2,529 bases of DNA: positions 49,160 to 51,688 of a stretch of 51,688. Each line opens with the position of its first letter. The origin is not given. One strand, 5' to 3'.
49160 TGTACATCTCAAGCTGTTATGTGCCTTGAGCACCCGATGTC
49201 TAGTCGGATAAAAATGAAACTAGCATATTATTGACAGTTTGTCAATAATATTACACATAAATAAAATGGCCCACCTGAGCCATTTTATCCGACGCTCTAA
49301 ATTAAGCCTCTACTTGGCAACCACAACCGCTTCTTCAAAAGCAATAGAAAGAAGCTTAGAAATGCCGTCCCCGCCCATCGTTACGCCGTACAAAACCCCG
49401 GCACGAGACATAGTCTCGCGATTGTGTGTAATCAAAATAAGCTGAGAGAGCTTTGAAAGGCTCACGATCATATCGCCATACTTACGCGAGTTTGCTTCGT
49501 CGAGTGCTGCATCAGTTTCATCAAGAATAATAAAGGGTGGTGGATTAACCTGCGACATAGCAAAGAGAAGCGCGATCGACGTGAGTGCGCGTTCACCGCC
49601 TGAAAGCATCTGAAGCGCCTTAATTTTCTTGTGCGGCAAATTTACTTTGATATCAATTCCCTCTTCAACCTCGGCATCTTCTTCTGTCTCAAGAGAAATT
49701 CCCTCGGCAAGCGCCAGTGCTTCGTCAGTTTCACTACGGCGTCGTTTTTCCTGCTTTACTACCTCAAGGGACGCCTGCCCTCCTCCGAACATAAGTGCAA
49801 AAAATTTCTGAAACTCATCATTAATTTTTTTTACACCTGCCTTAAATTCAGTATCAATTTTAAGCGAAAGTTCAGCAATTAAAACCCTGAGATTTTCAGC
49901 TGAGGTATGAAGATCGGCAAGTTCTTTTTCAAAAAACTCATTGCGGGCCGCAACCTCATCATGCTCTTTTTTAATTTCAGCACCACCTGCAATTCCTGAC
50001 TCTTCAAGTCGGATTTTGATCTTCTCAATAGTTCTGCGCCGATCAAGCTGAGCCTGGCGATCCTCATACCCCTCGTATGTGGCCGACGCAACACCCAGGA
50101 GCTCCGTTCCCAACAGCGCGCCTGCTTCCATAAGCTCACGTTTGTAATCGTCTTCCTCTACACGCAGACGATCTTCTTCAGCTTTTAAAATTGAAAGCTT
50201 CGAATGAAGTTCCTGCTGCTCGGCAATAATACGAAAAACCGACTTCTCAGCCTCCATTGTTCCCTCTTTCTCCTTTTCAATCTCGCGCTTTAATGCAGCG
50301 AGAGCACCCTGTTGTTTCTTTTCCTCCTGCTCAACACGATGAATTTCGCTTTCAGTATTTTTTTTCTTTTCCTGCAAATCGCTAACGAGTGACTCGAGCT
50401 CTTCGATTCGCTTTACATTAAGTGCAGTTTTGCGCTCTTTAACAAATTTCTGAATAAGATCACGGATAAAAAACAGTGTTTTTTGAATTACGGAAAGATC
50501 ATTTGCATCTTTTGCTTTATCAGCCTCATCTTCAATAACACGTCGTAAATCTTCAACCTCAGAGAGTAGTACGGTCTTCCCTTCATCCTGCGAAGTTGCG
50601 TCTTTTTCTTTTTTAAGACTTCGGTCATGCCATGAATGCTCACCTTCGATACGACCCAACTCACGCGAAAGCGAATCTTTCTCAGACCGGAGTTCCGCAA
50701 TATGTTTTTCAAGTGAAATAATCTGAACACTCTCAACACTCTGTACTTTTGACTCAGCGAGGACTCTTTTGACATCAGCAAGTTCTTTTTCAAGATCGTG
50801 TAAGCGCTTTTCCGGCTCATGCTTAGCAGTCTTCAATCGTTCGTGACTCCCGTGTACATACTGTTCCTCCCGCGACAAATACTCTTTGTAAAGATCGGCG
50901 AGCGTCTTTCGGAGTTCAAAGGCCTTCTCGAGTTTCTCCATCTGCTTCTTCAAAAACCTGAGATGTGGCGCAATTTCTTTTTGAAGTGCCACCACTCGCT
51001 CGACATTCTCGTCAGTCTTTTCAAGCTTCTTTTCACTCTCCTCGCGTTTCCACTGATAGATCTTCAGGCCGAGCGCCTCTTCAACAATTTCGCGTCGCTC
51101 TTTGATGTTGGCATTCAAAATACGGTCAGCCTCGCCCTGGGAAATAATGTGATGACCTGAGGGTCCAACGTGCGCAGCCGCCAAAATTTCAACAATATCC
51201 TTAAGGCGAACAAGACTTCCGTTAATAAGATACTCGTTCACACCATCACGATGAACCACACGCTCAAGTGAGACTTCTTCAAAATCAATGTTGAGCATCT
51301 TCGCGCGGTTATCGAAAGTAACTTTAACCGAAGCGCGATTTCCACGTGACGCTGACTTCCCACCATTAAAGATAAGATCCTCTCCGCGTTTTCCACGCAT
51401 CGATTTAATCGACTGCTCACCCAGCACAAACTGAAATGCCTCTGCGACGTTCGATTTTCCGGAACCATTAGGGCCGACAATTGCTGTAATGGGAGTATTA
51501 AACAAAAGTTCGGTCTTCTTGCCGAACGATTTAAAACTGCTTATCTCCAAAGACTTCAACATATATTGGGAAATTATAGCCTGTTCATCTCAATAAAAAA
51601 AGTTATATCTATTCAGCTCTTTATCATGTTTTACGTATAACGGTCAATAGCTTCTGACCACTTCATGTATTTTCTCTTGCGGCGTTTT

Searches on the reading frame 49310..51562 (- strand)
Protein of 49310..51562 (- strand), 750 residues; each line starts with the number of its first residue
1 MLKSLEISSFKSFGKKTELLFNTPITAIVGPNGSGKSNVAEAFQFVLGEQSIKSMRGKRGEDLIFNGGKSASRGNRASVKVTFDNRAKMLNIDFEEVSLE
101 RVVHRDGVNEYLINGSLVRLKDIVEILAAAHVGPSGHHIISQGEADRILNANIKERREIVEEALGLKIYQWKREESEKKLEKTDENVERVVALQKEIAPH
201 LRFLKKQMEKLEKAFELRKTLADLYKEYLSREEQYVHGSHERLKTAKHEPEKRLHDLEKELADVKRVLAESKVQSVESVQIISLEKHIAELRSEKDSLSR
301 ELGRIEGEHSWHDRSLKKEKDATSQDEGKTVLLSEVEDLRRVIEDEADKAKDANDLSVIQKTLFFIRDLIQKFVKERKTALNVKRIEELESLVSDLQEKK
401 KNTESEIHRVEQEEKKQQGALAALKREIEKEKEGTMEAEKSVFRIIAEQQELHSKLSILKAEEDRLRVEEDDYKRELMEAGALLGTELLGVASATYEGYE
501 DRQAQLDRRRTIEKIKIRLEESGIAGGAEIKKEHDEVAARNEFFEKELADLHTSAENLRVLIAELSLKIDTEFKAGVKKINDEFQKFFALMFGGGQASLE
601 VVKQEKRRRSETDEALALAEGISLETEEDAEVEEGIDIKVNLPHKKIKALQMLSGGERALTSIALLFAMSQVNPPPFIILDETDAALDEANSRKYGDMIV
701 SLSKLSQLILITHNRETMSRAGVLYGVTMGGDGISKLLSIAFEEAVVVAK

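Call 49: search_protein_families(library=pfam, proteins=[window:49310-51562:-], max_evalue=0.001)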
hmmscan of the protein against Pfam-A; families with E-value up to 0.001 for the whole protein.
window:49310-51562:- (750 aa): 6 families
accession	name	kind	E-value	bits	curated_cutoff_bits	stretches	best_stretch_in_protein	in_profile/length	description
PF02463.25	SMC_N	-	1.4e-58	198.3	40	1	1-735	1-219/220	RecF/RecN/SMC N terminal domain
PF13476.12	AAA_23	-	7.3e-17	63.1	27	1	4-261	1-193/201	AAA domain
PF13304.12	AAA_21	-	4.3e-08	34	27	1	25-65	1-31/304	AAA domain, putative AbiEii toxin, Type IV TA system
PF13175.12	AAA_15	-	5.7e-07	29.9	32.1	1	1-408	1-261/374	AAA ATPase domain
PF00005.33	ABC_tran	-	5.1e-06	27.6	25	0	615-683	79-135/137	ABC transporter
PF13555.12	AAA_29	-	0.00045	20.4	27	1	2-48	1-47/61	P-loop containing region of AAA domain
